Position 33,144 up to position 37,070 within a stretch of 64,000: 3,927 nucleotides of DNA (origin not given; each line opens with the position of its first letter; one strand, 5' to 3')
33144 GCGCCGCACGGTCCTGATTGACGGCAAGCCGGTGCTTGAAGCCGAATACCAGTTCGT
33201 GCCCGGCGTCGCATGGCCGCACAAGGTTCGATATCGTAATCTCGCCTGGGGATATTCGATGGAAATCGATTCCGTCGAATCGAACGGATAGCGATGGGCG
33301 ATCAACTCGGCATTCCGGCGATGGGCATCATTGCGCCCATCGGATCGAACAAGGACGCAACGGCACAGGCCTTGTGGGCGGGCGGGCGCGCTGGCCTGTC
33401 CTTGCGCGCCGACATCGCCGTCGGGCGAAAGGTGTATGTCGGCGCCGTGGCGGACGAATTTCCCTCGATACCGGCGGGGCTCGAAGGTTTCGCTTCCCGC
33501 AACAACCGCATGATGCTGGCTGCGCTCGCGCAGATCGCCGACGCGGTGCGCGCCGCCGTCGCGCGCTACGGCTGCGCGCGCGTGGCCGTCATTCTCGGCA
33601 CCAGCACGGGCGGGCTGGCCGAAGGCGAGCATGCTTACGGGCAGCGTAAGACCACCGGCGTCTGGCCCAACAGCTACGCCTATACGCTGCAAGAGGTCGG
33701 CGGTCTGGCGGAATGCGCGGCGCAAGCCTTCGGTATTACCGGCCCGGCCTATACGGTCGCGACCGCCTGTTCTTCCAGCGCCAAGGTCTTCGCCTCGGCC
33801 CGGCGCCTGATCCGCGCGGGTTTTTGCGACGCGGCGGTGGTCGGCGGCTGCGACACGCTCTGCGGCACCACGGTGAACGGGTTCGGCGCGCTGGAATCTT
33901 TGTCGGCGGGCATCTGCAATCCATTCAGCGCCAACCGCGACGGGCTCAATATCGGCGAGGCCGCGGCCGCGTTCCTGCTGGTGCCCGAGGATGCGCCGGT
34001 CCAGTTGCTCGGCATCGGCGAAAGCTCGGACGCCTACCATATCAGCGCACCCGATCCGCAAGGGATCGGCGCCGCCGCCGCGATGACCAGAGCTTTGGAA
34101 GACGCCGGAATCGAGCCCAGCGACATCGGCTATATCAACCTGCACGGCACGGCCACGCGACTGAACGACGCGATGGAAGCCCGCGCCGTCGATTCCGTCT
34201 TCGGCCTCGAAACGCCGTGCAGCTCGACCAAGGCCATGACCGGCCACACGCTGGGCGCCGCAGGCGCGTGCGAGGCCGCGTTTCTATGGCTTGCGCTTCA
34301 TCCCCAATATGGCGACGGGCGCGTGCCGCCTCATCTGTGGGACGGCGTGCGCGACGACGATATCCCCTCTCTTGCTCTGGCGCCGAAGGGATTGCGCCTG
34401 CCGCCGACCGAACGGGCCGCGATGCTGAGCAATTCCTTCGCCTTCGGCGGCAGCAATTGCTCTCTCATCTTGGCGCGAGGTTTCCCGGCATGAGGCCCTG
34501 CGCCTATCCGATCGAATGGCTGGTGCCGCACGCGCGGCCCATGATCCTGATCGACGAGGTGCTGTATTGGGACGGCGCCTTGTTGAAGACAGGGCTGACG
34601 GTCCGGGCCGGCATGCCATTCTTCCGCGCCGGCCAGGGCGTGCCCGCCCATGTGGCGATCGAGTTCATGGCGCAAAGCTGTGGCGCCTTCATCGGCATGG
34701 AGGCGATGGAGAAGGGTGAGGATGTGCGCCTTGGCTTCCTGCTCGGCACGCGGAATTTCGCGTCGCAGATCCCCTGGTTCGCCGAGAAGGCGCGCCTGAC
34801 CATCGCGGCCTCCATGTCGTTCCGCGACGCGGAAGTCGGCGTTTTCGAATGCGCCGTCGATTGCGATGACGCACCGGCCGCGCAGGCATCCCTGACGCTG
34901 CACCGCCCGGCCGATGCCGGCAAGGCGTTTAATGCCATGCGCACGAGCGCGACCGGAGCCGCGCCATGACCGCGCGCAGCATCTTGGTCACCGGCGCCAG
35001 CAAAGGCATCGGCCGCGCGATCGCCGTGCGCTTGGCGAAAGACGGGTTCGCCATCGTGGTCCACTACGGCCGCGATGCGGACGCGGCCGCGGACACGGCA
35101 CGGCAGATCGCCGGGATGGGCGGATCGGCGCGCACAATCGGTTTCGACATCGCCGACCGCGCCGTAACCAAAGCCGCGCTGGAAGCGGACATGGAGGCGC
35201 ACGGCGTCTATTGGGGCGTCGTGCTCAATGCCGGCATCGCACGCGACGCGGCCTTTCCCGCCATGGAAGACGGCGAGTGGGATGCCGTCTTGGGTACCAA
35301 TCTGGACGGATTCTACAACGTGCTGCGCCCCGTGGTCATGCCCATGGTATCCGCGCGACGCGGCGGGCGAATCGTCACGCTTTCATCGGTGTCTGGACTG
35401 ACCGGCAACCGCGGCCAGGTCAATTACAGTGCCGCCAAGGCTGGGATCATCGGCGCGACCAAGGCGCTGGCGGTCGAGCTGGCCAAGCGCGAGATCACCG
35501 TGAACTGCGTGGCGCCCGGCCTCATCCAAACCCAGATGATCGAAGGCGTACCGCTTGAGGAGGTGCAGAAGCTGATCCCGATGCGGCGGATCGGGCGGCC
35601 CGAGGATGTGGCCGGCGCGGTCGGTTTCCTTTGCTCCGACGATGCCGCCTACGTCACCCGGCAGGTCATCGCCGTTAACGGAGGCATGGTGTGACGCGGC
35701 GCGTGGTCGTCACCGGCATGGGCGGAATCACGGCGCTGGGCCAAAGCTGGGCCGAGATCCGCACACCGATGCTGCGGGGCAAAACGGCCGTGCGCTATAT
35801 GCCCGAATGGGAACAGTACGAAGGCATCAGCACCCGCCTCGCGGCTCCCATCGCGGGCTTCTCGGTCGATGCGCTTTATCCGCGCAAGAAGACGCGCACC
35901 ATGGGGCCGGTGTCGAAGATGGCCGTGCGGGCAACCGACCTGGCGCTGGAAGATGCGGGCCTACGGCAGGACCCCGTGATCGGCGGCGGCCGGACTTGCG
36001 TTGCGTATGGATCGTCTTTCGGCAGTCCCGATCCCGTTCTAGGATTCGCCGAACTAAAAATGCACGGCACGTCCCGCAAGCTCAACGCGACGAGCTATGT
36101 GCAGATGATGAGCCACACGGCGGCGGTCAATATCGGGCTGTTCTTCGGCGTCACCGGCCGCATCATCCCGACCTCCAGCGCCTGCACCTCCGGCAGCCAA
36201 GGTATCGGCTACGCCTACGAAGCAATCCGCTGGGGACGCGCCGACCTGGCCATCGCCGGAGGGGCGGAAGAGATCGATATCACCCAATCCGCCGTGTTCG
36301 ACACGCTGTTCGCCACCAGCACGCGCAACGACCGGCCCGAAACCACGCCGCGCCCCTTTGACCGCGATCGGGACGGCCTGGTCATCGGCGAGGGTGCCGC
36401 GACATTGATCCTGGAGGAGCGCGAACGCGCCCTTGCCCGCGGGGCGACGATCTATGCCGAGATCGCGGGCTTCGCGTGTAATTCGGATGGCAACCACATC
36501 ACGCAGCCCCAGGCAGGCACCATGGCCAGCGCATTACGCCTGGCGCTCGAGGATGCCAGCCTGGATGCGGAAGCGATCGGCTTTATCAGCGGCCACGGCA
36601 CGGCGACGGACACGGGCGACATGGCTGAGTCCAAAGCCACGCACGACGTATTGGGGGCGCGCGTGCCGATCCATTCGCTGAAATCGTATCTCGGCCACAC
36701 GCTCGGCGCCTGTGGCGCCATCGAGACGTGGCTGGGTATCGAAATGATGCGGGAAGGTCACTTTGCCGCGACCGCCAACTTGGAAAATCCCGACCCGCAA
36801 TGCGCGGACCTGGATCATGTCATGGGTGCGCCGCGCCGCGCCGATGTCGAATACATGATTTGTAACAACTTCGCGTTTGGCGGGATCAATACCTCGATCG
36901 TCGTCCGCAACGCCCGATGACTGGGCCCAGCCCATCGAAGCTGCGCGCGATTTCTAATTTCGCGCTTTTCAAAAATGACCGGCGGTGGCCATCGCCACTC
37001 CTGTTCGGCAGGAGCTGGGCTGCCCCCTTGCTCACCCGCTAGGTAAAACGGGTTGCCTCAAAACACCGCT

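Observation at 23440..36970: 16-gene, fully translationally coupled aryl-polyene-like (ApeC-ApeR order) lipid biosynthesis and export operon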

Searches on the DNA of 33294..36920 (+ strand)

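Call 24: search_dna_similar(query=window:33294-36920:+, collection=ecoli_genomes, mode=distant, max_rows=8, max_evalue=0.001)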
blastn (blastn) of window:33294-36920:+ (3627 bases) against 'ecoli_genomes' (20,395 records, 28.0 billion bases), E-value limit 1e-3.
Records with a match: 827; places in all: 834; records where one place covers at least 80% of the query: 0.
Genomes with a match: 826 of 5426; with a place that covers at least 80% of the query: 0. Places per genome that has any: lowest 1, median 1, highest 2. On chromosomes: 834 places; on plasmids: 0.
Best place of each record, by identity: 60-80% 827.
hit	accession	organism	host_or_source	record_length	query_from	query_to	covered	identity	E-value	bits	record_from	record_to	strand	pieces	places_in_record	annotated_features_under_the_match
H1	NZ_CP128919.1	Escherichia coli strain TUM13066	missing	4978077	197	3609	61%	65.1%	3e-59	377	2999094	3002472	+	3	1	beta-ketoacyl-ACP synthase | beta-ketoacyl-[acyl-carrier-protein] synthase family protein | 3-ketoacyl-ACP reductase FabG2 | ApeP family dehydratase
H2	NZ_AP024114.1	Escherichia coli strain JML285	Homo sapiens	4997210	197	3606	61%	65.1%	1e-63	391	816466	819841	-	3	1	beta-ketoacyl-ACP synthase | beta-ketoacyl-[acyl-carrier-protein] synthase family protein | 3-ketoacyl-ACP reductase FabG2 | hotdog family protein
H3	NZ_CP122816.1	Escherichia coli strain ETEC1731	Sus scrofa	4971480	197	3606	61%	65.1%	5e-62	387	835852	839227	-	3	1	beta-ketoacyl-ACP synthase | beta-ketoacyl-[acyl-carrier-protein] synthase family protein | 3-ketoacyl-ACP reductase FabG2 | 3-hydroxy-fatty acyl-ACP dehydratase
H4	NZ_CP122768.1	Escherichia coli strain ETEC1738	Sus scrofa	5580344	197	3606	61%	65.1%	5e-62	387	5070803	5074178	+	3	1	beta-ketoacyl-ACP synthase | beta-ketoacyl-[acyl-carrier-protein] synthase family protein | 3-ketoacyl-ACP reductase FabG2 | 3-hydroxy-fatty acyl-ACP dehydratase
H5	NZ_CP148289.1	Escherichia coli strain Z1323PEC0008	Cat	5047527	197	3606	61%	65.1%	6e-61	387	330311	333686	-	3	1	beta-ketoacyl-ACP synthase | beta-ketoacyl-[acyl-carrier-protein] synthase family protein | 3-ketoacyl-ACP reductase FabG2 | 3-hydroxy-fatty acyl-ACP dehydratase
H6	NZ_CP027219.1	Escherichia coli strain 2015C-3163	Homo sapiens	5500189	197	3606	61%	65.0%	5e-62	383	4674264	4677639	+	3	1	beta-ketoacyl-ACP synthase | beta-ketoacyl-[acyl-carrier-protein] synthase family protein | 3-ketoacyl-ACP reductase FabG2 | ApeP family dehydratase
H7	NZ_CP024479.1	Escherichia coli strain 2011C-4315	Homo sapiens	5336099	197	3606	61%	65.0%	5e-62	383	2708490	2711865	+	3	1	beta-ketoacyl-ACP synthase | beta-ketoacyl-[acyl-carrier-protein] synthase family protein | 3-ketoacyl-ACP reductase FabG2 | ApeP family dehydratase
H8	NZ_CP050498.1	Escherichia coli strain RM13322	cattle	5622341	197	3606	61%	65.0%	5e-62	383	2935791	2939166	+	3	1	beta-ketoacyl-ACP synthase | beta-ketoacyl-[acyl-carrier-protein] synthase family protein | 3-ketoacyl-ACP reductase FabG2 | ApeP family dehydratase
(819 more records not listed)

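Call 25: get_annotated_region(hit=H1, flank=14500)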
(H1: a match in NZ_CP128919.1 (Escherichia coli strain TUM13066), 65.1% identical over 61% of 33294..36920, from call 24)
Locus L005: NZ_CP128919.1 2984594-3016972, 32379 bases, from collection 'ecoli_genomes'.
description: Escherichia coli strain TUM13066 chromosome, complete genome
organism: Escherichia coli strain TUM13066 (NCBI taxid 562)
replicon: chromosome; assembly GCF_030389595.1
host: missing; source: missing; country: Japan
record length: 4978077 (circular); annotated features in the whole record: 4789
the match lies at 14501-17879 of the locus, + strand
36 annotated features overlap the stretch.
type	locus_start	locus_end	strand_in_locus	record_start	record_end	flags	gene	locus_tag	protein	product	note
CDS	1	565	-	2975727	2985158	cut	cdiA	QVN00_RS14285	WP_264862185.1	contact-dependent inhibition effector tRNA nuclease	-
CDS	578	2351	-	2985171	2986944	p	-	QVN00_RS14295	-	ShlB/FhaC/HecB family hemolysin secretion/activation protein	frameshifted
CDS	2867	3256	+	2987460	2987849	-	-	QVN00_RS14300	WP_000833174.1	hypothetical protein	-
CDS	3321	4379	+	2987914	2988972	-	-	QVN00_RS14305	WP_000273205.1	methyltransferase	-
CDS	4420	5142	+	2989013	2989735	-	-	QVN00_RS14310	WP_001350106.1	beta-ketoacyl synthase chain length factor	-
CDS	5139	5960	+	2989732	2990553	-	-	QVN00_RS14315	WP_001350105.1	lysophospholipid acyltransferase family protein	-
CDS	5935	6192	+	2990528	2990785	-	-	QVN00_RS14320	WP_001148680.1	phosphopantetheine-binding protein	-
CDS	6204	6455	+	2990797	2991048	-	-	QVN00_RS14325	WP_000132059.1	acyl carrier protein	-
CDS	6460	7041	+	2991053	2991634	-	-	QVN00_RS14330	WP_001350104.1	hypothetical protein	-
CDS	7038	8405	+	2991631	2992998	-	-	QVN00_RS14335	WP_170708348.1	AMP-binding protein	-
CDS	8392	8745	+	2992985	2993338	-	-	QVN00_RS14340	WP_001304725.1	ApeI family dehydratase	-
CDS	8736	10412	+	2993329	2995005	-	-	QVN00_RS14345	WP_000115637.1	glycosyltransferase family 2 protein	-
CDS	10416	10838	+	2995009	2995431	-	-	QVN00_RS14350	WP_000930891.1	acyl-CoA thioesterase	-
CDS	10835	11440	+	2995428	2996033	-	-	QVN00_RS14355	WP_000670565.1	LolA family protein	-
CDS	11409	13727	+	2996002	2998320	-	-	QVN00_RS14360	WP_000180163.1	MMPL family transporter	-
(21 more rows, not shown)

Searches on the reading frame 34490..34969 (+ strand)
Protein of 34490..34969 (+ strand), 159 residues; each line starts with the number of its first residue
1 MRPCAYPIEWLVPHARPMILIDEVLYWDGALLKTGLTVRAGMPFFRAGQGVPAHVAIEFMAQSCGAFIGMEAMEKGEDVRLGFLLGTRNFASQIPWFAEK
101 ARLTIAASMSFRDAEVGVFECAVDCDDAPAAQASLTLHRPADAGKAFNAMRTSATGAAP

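Call 5: search_protein_families(library=pfam, proteins=[window:34490-34969:+], max_evalue=0.01)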
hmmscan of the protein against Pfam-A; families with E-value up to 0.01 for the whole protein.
window:34490-34969:+ (159 aa): 1 family
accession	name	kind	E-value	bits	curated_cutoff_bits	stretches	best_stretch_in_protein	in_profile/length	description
PF22817.2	ApeP-like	-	6.7e-16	58.7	27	1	6-142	5-144/158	ApeP dehydratase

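Call 7: search_protein_families(library=ncbifam, proteins=[window:34490-34969:+], max_evalue=0.001)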
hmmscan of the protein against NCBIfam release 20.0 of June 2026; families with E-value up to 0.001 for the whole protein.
window:34490-34969:+ (159 aa): 2 families
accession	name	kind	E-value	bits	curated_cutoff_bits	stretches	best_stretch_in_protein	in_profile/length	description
TIGR01750.1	fabZ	equivalog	4.6e-06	26.5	155.15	1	8-137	6-139/141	3-hydroxyacyl-ACP dehydratase FabZ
NF000582.1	PRK00006.1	equivalog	2.7e-05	24.1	113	1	8-137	5-135/137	3-hydroxyacyl-ACP dehydratase FabZ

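Call 17: search_solved_structures(query=window:34490-34969:+, max_evalue=0.001, show_alignments=1)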
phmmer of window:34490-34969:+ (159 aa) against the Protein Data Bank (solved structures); distinct sequences matched with E-value up to 0.001: 2.
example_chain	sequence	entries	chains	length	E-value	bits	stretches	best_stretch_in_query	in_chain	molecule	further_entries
6qsr_B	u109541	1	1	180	2.8e-13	53.3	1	6-140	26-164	Beta-hydroxyacyl-(Acyl-carrier-protein) dehydratase FabA/FabZ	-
1u1z_A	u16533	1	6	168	0.00082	22.5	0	10-135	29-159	(3R)-hydroxymyristoyl-[acyl carrier protein] dehydratase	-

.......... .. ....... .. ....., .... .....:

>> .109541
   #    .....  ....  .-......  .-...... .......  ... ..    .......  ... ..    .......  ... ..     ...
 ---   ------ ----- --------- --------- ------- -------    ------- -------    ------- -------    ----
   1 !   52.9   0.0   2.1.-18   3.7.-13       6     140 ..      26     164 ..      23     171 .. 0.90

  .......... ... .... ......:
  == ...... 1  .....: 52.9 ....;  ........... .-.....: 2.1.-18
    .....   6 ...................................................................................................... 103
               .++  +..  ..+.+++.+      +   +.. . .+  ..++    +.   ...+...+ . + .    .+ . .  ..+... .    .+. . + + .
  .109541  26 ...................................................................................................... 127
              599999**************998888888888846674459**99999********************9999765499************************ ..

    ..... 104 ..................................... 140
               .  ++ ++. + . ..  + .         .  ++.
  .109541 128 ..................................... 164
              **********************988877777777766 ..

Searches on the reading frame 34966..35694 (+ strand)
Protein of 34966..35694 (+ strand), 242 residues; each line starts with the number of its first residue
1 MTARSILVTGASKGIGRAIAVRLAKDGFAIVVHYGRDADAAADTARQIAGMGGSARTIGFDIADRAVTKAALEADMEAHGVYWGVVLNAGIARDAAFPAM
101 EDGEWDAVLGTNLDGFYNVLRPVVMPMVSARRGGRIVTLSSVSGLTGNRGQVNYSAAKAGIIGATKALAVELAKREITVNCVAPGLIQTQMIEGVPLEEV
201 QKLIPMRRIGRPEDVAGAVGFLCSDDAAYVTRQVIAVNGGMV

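Call 5: search_protein_families(library=pfam, proteins=[window:34966-35694:+], max_evalue=0.01)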
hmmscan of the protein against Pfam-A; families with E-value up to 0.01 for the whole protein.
window:34966-35694:+ (242 aa): 4 families
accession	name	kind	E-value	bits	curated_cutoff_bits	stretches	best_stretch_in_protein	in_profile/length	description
PF13561.12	adh_short_C2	-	3e-52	178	27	1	10-241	1-235/236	Enoyl-(Acyl carrier protein) reductase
PF00106.31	adh_short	-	4.8e-50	170.2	26.6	1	6-193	3-188/195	short chain dehydrogenase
PF08659.16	KR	-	2.1e-20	73.8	22.6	1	6-159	3-154/180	KR domain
PF01370.27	Epimerase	-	0.0097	15.8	20.9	0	6-82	1-69/240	NAD dependent epimerase/dehydratase family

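Call 7: search_protein_families(library=ncbifam, proteins=[window:34966-35694:+], max_evalue=0.001)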
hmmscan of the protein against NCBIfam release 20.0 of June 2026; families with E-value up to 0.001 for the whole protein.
window:34966-35694:+ (242 aa): 233 families (the best 25 are shown)
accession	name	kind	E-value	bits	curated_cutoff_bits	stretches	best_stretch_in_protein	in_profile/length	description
NF004200.0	PRK05653.1-5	equivalog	2.9e-115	383.9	273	1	3-242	2-242/242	3-oxoacyl-ACP reductase FabG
TIGR01831.1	fabG_rel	equivalog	6e-114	379.4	338.85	1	6-242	1-239/239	3-ketoacyl-ACP reductase FabG2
NF053542.1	FlxB_rubin_SDR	equivalog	6.2e-81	271.6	340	1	6-241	3-239/239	flexirubin biosynthesis SDR family reductase FlxB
NF009466.0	PRK12826.1-2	subfamily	1.2e-77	260.7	222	1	2-241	2-244/248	3-oxoacyl-ACP reductase FabG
TIGR01830.1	3oxo_ACP_reduc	equivalog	2.7e-76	256.4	297.75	1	7-242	2-239/239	3-oxoacyl-[acyl-carrier-protein] reductase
NF004197.0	PRK05653.1-1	equivalog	1.1e-67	228.3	332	1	4-242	8-247/249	3-oxoacyl-ACP reductase FabG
NF009464.0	PRK12824.1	subfamily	6.8e-67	225.7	269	1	4-241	3-242/245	3-oxoacyl-ACP reductase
TIGR01829.1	AcAcCoA_reduct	subfamily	7.6e-66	222.2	302.1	1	6-241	3-240/242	acetoacetyl-CoA reductase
NF004198.0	PRK05653.1-3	equivalog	1.3e-65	221.3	296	1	3-241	7-246/248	3-oxoacyl-ACP reductase FabG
NF004199.0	PRK05653.1-4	equivalog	7.7e-59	199.2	301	1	2-242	4-246/247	3-oxoacyl-ACP reductase FabG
NF009547.0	PRK12936.1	subfamily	1.4e-55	188.5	436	1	2-242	5-243/245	3-ketoacyl-(acyl-carrier-protein) reductase NodG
NF047420.2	EF_P_mod_YmfI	equivalog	6.8e-55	186.4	238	1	6-241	2-235/236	elongation factor P 5-aminopentanone reductase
NF005559.1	PRK07231.1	subfamily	6.1e-54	183.1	215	1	3-241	4-247/249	glucose 1-dehydrogenase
NF006110.0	PRK08261.1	equivalog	1.6e-53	182.2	410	1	3-239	214-448/454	3-oxoacyl-ACP reductase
NF009546.0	PRK12935.1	equivalog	6e-53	179.9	418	1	5-241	8-245/247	acetoacetyl-CoA reductase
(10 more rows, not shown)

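Call 50: search_solved_structures(query=window:34966-35694:+, max_evalue=1e-45)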
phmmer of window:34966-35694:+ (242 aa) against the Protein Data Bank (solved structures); distinct sequences matched with E-value up to 1e-45: 24.
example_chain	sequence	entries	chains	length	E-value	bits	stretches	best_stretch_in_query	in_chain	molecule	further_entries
7czc_A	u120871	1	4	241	4.6e-98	330.5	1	3-242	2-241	3-oxoacyl-ACP reductase FabG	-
4iiu_A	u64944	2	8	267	2.4e-96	324.9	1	3-242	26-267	3-oxoacyl-[acyl-carrier protein] reductase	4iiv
7caw_A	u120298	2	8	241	1.7e-92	312.3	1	3-242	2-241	3-oxoacyl-ACP reductase FabG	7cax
6nrp_A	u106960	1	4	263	2.1e-92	312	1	3-242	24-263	3-oxoacyl-ACP reductase FabG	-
2ph3_A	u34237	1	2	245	4.5e-58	199.7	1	4-241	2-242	3-oxoacyl-[acyl carrier protein] reductase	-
3woh_A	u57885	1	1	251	1.6e-55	191.3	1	4-241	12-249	SiaM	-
3ftp_A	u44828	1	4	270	1.2e-54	188.5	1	6-241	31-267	3-oxoacyl-[acyl-carrier protein] reductase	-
3osu_A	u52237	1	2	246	2.6e-53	184.1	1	3-241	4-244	3-oxoacyl-[acyl-carrier-protein] reductase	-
3sj7_A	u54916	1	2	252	3.2e-53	183.9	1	3-241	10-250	3-oxoacyl-(Acyl-carrier-protein) reductase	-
4rzh_A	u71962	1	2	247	2.8e-52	180.8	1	1-242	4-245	3-oxoacyl-[acyl-carrier protein] reductase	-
2et6_A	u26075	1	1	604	4.5e-52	180.1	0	4-240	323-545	(3R)-hydroxyacyl-CoA dehydrogenase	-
2uvd_A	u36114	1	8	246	8.1e-52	179.3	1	4-242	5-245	3-OXOACYL-(ACYL-CARRIER-PROTEIN) REDUCTASE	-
3gk3_A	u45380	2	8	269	3.9e-51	177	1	4-241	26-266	Acetoacetyl-CoA reductase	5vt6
4dml_A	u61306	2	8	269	5.3e-51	176.6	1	2-242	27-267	3-oxoacyl-[acyl-carrier-protein] reductase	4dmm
3emk_A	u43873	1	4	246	1.1e-50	175.6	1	1-241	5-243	GLUCOSE/RIBITOL DEHYDROGENASE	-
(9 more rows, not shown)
